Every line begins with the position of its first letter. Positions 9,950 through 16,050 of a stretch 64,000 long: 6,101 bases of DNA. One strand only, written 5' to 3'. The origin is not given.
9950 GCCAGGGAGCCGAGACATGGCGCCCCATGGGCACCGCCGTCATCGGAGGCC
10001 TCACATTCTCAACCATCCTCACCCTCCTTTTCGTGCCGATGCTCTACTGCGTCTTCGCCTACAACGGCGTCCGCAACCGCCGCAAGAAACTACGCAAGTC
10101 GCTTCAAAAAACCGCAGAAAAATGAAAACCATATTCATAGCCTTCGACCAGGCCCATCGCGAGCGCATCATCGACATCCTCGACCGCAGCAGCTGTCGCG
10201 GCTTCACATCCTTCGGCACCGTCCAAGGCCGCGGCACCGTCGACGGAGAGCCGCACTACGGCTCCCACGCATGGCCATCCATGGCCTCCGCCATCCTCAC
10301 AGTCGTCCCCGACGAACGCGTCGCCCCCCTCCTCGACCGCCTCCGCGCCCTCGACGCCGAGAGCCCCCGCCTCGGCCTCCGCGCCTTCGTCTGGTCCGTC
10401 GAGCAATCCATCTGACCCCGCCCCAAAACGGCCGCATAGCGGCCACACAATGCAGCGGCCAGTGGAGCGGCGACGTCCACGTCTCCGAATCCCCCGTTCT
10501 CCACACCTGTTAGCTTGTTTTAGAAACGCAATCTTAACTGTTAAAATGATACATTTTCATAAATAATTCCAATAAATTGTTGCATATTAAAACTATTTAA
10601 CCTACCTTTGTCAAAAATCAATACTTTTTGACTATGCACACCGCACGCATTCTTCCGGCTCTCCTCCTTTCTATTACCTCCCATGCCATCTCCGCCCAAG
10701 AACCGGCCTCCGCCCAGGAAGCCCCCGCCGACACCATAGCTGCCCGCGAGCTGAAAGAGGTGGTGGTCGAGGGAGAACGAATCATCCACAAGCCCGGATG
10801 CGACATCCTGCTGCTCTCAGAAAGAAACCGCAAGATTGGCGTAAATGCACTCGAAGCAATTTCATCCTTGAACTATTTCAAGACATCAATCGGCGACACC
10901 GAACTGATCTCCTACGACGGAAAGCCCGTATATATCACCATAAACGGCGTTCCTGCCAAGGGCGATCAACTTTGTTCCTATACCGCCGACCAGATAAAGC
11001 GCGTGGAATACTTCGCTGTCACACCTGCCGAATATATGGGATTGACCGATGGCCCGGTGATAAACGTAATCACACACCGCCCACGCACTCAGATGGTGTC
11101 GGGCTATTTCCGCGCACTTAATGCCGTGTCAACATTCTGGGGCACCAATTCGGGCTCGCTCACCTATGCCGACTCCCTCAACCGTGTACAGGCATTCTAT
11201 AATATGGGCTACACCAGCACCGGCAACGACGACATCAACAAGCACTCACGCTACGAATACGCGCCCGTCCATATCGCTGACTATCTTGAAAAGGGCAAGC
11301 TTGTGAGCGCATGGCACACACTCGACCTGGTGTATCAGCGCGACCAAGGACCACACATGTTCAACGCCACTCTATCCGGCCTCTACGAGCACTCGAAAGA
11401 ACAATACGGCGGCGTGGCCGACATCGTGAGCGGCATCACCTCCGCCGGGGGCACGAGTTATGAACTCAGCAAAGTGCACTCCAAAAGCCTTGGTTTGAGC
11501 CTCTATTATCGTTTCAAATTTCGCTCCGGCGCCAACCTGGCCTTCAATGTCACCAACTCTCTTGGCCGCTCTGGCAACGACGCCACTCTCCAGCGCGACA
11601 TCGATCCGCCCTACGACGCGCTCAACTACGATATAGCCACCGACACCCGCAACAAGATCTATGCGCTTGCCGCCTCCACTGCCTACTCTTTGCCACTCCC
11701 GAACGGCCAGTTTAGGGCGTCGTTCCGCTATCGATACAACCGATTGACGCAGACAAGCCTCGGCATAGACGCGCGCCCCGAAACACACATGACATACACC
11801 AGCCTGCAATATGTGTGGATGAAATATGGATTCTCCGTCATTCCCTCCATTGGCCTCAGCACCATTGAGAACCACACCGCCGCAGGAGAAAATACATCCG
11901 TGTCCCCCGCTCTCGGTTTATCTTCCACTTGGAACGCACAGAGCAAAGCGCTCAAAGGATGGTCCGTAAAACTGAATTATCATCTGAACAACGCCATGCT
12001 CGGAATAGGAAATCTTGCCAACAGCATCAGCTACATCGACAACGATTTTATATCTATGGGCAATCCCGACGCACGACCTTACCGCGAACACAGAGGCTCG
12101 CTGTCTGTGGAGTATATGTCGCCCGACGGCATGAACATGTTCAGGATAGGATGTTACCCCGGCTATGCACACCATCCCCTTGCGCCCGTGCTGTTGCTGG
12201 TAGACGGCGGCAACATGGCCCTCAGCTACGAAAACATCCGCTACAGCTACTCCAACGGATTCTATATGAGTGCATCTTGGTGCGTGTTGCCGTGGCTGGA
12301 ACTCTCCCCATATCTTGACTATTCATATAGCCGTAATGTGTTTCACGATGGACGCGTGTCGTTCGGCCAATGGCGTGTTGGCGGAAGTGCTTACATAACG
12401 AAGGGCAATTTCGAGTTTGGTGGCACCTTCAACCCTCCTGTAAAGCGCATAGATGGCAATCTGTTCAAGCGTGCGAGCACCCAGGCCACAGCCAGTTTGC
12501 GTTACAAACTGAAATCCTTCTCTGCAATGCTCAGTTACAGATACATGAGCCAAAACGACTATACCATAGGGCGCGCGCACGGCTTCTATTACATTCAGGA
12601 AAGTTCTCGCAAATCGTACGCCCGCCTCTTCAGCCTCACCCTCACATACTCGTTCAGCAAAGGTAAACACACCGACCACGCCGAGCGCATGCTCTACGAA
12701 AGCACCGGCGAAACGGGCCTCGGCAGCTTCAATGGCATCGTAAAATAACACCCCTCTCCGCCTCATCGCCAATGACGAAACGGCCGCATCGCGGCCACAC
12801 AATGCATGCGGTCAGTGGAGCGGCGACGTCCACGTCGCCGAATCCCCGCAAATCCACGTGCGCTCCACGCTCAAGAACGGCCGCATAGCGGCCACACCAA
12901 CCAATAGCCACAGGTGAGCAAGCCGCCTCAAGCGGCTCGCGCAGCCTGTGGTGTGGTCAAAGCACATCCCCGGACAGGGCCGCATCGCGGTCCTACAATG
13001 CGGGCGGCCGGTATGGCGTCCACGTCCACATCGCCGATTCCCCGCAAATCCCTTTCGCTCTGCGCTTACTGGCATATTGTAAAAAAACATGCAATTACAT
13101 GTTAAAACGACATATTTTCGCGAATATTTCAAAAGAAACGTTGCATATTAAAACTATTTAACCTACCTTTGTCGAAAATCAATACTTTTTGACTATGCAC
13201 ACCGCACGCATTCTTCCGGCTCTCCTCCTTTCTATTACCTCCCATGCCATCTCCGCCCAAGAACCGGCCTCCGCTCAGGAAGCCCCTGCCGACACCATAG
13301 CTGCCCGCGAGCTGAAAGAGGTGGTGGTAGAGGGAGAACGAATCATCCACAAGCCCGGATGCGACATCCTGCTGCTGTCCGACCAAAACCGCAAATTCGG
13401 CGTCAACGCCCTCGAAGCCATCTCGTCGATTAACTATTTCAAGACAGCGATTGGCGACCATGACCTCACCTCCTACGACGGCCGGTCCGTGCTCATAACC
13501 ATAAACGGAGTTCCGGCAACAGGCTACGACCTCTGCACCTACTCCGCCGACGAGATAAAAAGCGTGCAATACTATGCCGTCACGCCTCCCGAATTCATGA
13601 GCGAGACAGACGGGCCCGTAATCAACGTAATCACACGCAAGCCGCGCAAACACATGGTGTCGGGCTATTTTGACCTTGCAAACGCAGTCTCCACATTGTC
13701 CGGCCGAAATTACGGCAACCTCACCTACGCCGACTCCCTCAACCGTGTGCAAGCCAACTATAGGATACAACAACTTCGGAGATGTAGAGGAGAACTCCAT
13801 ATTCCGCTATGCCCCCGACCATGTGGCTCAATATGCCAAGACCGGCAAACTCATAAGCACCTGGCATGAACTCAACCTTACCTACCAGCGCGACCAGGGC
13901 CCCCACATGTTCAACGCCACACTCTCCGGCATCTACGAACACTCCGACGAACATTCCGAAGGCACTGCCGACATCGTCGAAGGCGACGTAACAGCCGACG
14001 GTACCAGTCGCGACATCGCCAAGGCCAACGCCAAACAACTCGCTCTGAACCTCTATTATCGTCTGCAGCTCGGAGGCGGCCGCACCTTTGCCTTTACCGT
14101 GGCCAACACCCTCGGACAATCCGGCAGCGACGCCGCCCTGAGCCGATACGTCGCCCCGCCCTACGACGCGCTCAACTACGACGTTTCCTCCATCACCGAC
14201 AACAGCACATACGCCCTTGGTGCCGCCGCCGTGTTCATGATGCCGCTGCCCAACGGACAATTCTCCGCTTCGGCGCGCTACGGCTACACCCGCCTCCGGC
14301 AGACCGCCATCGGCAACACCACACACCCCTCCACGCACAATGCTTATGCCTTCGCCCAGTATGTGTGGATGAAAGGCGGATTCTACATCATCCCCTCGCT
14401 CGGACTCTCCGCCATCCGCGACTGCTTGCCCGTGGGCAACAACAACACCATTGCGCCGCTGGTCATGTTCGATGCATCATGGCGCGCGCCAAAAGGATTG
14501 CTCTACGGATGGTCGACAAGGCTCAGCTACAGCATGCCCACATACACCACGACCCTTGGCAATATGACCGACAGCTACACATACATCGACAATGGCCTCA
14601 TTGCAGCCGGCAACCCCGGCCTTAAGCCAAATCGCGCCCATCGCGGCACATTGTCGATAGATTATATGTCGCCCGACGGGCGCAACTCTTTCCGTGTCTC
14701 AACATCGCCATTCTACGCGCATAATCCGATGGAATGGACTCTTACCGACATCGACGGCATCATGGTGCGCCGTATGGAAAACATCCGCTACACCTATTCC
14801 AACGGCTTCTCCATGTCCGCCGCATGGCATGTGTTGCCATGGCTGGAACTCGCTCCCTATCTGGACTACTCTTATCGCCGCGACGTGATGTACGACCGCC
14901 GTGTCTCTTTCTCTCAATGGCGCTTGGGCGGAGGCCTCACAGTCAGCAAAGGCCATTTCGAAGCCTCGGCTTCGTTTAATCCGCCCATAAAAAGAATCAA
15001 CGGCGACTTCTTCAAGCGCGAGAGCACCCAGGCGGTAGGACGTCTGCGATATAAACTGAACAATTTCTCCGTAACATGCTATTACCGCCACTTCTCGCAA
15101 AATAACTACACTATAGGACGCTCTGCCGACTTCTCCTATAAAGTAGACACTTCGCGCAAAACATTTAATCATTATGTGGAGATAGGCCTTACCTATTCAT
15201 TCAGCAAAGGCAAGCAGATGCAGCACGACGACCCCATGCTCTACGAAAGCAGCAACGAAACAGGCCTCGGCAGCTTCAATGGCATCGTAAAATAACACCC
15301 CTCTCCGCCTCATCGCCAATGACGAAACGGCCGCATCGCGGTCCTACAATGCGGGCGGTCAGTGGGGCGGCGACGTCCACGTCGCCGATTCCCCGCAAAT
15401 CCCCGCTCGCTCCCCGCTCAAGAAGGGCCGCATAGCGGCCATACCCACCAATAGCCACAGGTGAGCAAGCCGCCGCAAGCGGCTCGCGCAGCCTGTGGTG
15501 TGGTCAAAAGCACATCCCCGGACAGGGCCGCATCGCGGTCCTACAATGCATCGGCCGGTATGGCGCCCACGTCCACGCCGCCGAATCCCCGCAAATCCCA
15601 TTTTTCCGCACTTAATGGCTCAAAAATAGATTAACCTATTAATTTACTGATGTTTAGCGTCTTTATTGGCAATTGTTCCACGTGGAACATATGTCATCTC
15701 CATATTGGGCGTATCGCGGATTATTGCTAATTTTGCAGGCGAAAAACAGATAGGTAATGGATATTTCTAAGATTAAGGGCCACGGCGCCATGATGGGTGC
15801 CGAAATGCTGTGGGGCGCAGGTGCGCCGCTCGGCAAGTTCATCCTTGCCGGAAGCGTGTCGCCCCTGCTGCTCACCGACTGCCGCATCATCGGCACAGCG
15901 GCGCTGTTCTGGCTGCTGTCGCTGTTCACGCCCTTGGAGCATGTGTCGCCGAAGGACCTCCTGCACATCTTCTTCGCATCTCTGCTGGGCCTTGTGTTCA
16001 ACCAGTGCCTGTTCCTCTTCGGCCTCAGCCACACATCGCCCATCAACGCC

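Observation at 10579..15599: Tandem surface beta-barrel genes with near-identical ends and divergent interiors (cassette-like array)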

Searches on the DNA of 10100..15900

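Call 43: search_rna_families(source=window, start=10100, end=15900, threshold=evalue, max_evalue=1)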
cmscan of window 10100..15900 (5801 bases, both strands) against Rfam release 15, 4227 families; matches with E-value up to 1: 0.
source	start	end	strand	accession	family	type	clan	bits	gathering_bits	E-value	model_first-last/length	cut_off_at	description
